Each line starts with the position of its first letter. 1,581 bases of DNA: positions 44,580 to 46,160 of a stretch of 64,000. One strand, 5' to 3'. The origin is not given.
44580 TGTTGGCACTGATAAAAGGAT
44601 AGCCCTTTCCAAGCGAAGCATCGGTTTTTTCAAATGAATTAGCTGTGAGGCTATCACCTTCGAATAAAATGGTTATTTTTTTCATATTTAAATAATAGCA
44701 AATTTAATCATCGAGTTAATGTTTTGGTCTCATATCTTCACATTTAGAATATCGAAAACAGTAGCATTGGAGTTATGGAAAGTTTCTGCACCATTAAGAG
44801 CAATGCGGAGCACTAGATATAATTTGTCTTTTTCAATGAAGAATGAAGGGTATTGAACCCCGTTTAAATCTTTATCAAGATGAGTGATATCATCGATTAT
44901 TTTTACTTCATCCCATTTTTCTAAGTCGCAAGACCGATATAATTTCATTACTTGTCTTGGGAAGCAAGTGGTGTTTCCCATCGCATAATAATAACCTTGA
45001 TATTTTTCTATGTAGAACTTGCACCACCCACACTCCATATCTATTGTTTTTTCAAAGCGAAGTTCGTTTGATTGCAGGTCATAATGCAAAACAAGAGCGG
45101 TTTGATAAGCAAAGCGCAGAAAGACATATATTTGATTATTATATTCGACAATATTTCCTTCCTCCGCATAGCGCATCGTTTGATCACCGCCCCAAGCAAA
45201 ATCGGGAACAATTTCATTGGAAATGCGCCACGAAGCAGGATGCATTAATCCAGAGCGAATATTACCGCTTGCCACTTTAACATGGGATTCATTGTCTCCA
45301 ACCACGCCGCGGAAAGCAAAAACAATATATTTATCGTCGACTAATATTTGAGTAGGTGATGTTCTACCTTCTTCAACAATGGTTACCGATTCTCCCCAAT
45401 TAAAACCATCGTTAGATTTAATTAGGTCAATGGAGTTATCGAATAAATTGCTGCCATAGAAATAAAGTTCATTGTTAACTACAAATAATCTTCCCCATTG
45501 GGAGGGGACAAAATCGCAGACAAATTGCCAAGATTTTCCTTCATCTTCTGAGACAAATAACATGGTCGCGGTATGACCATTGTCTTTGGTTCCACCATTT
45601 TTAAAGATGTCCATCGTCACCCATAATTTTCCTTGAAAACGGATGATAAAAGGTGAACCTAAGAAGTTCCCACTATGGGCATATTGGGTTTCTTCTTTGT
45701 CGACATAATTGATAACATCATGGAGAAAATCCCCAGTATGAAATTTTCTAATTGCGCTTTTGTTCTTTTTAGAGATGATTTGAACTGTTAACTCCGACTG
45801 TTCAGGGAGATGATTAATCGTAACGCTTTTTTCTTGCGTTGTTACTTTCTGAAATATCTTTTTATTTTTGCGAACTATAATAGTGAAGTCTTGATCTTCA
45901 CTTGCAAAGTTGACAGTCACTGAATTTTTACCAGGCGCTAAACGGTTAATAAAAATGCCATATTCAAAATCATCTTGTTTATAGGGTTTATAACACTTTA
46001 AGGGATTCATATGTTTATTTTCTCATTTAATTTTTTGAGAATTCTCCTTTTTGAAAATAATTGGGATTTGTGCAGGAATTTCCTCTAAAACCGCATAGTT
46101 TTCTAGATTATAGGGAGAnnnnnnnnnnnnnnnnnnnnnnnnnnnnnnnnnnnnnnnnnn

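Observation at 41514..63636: About 20-kb leftward glycan cluster pairing surface esterase/GH lipoproteins with cytoplasmic GH2, a beta-propeller GH, a BNR protein, SGNH esterases, glcK and manA, consistent with an acetylated (gluco/galacto)mannan or host-glycan system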

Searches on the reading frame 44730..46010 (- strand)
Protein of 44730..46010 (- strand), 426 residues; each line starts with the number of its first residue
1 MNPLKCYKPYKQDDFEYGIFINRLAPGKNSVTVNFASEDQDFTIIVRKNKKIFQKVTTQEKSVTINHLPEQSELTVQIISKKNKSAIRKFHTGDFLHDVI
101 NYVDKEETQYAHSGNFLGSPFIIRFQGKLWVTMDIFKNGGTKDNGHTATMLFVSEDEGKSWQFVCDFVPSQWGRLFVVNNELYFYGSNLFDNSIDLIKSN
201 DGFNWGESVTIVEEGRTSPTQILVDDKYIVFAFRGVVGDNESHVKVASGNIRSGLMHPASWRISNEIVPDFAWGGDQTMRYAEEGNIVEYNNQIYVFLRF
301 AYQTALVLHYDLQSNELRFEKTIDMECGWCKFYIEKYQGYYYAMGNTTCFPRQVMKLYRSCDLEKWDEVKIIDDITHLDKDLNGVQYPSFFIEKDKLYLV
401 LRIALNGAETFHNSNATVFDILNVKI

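Call 3: search_protein_families(library=pfam, proteins=[window:44730-46010:-], max_evalue=0.01)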
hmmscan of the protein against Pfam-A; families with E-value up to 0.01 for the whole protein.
window:44730-46010:- (426 aa): 2 families
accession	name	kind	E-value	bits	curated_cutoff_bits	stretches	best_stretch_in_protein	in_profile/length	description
PF04616.20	Glyco_hydro_43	-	0.007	16.2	32.2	0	333-376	15-57/288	Glycosyl hydrolases family 43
PF13088.12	BNR_2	-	0.0083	15.9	31.4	0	115-170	49-103/277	BNR repeat-like domain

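Call 7: search_protein_families(library=ncbifam, proteins=[window:44730-46010:-], max_evalue=0.01)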
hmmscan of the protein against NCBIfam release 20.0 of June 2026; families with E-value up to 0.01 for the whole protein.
window:44730-46010:- (426 aa): 0 families

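Call 10: search_solved_structures(query=window:44730-46010:-, max_evalue=1, show_alignments=2)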
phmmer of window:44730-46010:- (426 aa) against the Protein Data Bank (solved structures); distinct sequences matched with E-value up to 1: 1.
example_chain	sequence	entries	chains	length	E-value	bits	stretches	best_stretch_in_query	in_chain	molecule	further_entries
3eex_A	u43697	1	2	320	0.24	13.7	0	52-106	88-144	Outer Surface Protein A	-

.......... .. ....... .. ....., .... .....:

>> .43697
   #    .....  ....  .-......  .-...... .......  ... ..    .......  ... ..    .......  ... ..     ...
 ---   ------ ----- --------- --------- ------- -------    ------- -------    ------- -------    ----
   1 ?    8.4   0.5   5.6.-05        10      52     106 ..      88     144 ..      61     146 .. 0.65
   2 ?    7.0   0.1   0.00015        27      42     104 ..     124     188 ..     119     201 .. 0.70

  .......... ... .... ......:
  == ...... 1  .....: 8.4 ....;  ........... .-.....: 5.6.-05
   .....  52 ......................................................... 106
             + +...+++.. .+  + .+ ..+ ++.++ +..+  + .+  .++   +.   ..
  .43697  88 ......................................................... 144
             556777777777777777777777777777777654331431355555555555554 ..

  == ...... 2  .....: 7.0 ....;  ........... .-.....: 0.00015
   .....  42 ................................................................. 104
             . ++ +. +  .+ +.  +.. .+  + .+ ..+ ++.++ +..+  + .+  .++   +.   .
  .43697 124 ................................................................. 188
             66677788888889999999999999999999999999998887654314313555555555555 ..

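Call 18: find_homologous_proteins(query=window:44730-46010:-, max_evalue=0.001)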
Query window:44730-46010:- (426 aa): 23 proteins with E <= 0.001 among 1578 candidates.
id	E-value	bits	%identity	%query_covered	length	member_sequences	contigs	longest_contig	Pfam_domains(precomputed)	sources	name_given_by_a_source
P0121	4.7e-294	993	100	100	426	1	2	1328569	-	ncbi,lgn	ncbi:MAG: hypothetical protein ACOX3K_02160 [Bacilli bacterium]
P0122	8.0e-183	627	62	99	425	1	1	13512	-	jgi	-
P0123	1.2e-173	596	59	98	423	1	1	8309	-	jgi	-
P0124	1.8e-125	438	49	98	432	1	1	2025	-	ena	-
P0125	1.2e-111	392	45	95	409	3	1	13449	-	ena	-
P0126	5.9e-107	377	44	98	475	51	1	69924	-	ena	-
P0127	3.1e-106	374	45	94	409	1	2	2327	-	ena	-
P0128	7.8e-104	366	42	94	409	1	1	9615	-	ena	-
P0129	4.9e-100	354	43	96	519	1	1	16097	-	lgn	-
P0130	1.3e-87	313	39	97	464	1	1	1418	PF13088.13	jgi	jgi:hypothetical protein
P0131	5.0e-87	311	37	98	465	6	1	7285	-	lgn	-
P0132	2.3e-86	309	39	97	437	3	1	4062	PF13088.13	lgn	-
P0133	4.0e-86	308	38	98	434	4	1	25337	PF13088.13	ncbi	-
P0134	7.8e-86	307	38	98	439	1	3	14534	PF04616.21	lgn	-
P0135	1.0e-85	307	39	98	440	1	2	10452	PF13088.13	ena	-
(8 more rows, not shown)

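Call 30: find_encoding_contigs(protein=P0126, flank=10000, max_places=1)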
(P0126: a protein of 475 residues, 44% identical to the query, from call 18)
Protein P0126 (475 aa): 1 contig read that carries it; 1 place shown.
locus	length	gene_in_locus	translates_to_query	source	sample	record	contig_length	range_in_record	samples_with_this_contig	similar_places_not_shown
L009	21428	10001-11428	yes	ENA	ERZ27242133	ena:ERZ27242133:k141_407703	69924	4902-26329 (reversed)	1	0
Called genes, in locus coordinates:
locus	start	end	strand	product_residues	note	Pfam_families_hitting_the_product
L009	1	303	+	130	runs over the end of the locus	PF01925:TauE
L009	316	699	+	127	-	PF01925:TauE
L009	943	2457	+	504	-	PF02541:Ppx-GppA, PF21447:Ppx-GppA_III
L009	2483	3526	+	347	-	PF06723:MreB_Mbl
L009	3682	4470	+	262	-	PF00142:Fer4_NifH (weak), PF01656:CbiA, PF02374:ArsA_ATPase, PF06564:CBP_BcsQ (weak), PF09140:MipZ, PF10609:ParA, PF13614:AAA_31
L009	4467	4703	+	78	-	-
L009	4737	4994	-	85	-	-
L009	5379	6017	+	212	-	PF01205:Impact_N, PF09186:DUF1949 (weak)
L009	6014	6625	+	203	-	PF27462:RecX_N, PF21982:RecX_HTH1, PF02631:RecX_HTH2 (weak), PF21981:RecX_HTH3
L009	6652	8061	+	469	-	PF03853:YjeF_N, PF01256:Carb_kinase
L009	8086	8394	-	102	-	-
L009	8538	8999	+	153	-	PF22811:Zn_ribbon_NrdR, PF03477:ATP-cone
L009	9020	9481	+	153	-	PF00383:dCMP_cyt_deam_1, PF14437:MafB19-deam, PF14439:Bd3614-deam (faint)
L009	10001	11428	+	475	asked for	-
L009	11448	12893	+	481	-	-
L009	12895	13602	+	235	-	PF04973:NMN_transporter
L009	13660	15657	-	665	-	PF00933:Glyco_hydro_3, PF01915:Glyco_hydro_3_C, PF14310:Fn3-like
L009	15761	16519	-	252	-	PF02311:AraC_binding (weak), PF00165:HTH_AraC, PF12833:HTH_18 (weak)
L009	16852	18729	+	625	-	PF01547:SBP_bac_1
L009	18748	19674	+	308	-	PF00528:BPD_transp_1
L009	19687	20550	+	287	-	PF00528:BPD_transp_1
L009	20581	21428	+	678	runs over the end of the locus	-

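Call 33: predict_structure(alignment_id=A2)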
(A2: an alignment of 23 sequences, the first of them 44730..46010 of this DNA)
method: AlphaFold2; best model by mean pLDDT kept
length: 426 residues; sequences in the alignment: 23
mean_pLDDT: 94.4   pTM: 0.93
mean pLDDT of the five models: 94.4, 94.1, 94.0, 93.7, 93.1
residues with pLDDT >= 90: 383; 70-90: 32; 50-70: 9; < 50: 2
segments of 3 or more residues with pLDDT < 50: none
pLDDT, mean of each block of 10 residues (from residue 1): 90 80 98 97 98 98 98 98 96 98 94 92 98 86 74 98 97 95 95 96 97 93 96 86 96 97 96 87 95 97 96 97 96 96 95 96 97 97 96 97 95 96 85
secondary structure, 60 per line:
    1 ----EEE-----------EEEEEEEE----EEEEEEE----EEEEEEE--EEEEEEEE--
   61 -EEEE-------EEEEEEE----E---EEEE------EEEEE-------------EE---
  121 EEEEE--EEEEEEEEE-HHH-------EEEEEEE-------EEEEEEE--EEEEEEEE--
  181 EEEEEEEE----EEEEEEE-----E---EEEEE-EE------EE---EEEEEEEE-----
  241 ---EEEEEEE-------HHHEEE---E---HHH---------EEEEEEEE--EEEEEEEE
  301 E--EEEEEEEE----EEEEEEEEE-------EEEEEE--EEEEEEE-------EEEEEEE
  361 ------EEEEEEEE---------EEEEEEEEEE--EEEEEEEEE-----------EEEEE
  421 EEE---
elements in order: E5-7 E19-26 E31-37 E42-48 E51-58 E62-65 E73-79 E88-91 E98-102 E121-125 E128-136 E148-154 E162-168 E171-178 E181-188 E193-199 E209-213 E228-235 E244-250 E261-263 E283-290 E293-301 E304-311 E316-324 E332-337 E340-346 E354-360 E367-374 E384-393 E396-404 E416-423

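Call 43: search_solved_structures(query=A2, max_evalue=10, show_alignments=5)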
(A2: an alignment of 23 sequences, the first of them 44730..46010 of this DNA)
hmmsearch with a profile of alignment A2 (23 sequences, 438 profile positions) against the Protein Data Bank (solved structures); distinct sequences matched with E-value up to 10: 87 (the best 60 are shown).
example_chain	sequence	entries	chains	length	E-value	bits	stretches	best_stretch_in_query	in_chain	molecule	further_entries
1mz5_A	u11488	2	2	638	3.2e-06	29.4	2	146-241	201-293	sialidase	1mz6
1n1s_A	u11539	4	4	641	8.6e-06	28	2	146-241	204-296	Sialidase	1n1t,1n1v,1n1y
2a75_A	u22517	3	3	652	8.7e-06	28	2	146-241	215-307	sialidase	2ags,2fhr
1wcs_A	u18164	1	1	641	1.1e-05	27.6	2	146-229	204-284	SIALIDASE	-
3k1u_A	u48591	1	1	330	1.4e-05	27.3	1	176-290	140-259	Beta-xylosidase, family 43 glycosyl hydrolase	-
2w20_A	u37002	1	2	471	1.8e-05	27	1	123-163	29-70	SIALIDASE A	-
3h71_A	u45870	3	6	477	2e-05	26.8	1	123-163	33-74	Sialidase A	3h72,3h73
7a54_A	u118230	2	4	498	2.2e-05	26.7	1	123-163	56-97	Sialidase A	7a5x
2vvz_A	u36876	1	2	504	2.3e-05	26.6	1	123-163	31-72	SIALIDASE A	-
1ms5_A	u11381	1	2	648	2.5e-05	26.5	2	139-211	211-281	trans-sialidase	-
1mr5_A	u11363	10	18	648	2.5e-05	26.5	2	139-211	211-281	trans-sialidase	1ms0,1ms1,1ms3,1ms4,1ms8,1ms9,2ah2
3pjq_A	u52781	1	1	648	2.5e-05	26.5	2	139-211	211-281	Trans-sialidase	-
1s0i_A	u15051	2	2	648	2.6e-05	26.4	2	139-211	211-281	trans-sialidase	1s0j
2ya4_A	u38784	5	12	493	3.4e-05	26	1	123-163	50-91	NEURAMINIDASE A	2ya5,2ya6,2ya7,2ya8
5kky_A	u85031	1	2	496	3.5e-05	26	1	123-163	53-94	Sialidase A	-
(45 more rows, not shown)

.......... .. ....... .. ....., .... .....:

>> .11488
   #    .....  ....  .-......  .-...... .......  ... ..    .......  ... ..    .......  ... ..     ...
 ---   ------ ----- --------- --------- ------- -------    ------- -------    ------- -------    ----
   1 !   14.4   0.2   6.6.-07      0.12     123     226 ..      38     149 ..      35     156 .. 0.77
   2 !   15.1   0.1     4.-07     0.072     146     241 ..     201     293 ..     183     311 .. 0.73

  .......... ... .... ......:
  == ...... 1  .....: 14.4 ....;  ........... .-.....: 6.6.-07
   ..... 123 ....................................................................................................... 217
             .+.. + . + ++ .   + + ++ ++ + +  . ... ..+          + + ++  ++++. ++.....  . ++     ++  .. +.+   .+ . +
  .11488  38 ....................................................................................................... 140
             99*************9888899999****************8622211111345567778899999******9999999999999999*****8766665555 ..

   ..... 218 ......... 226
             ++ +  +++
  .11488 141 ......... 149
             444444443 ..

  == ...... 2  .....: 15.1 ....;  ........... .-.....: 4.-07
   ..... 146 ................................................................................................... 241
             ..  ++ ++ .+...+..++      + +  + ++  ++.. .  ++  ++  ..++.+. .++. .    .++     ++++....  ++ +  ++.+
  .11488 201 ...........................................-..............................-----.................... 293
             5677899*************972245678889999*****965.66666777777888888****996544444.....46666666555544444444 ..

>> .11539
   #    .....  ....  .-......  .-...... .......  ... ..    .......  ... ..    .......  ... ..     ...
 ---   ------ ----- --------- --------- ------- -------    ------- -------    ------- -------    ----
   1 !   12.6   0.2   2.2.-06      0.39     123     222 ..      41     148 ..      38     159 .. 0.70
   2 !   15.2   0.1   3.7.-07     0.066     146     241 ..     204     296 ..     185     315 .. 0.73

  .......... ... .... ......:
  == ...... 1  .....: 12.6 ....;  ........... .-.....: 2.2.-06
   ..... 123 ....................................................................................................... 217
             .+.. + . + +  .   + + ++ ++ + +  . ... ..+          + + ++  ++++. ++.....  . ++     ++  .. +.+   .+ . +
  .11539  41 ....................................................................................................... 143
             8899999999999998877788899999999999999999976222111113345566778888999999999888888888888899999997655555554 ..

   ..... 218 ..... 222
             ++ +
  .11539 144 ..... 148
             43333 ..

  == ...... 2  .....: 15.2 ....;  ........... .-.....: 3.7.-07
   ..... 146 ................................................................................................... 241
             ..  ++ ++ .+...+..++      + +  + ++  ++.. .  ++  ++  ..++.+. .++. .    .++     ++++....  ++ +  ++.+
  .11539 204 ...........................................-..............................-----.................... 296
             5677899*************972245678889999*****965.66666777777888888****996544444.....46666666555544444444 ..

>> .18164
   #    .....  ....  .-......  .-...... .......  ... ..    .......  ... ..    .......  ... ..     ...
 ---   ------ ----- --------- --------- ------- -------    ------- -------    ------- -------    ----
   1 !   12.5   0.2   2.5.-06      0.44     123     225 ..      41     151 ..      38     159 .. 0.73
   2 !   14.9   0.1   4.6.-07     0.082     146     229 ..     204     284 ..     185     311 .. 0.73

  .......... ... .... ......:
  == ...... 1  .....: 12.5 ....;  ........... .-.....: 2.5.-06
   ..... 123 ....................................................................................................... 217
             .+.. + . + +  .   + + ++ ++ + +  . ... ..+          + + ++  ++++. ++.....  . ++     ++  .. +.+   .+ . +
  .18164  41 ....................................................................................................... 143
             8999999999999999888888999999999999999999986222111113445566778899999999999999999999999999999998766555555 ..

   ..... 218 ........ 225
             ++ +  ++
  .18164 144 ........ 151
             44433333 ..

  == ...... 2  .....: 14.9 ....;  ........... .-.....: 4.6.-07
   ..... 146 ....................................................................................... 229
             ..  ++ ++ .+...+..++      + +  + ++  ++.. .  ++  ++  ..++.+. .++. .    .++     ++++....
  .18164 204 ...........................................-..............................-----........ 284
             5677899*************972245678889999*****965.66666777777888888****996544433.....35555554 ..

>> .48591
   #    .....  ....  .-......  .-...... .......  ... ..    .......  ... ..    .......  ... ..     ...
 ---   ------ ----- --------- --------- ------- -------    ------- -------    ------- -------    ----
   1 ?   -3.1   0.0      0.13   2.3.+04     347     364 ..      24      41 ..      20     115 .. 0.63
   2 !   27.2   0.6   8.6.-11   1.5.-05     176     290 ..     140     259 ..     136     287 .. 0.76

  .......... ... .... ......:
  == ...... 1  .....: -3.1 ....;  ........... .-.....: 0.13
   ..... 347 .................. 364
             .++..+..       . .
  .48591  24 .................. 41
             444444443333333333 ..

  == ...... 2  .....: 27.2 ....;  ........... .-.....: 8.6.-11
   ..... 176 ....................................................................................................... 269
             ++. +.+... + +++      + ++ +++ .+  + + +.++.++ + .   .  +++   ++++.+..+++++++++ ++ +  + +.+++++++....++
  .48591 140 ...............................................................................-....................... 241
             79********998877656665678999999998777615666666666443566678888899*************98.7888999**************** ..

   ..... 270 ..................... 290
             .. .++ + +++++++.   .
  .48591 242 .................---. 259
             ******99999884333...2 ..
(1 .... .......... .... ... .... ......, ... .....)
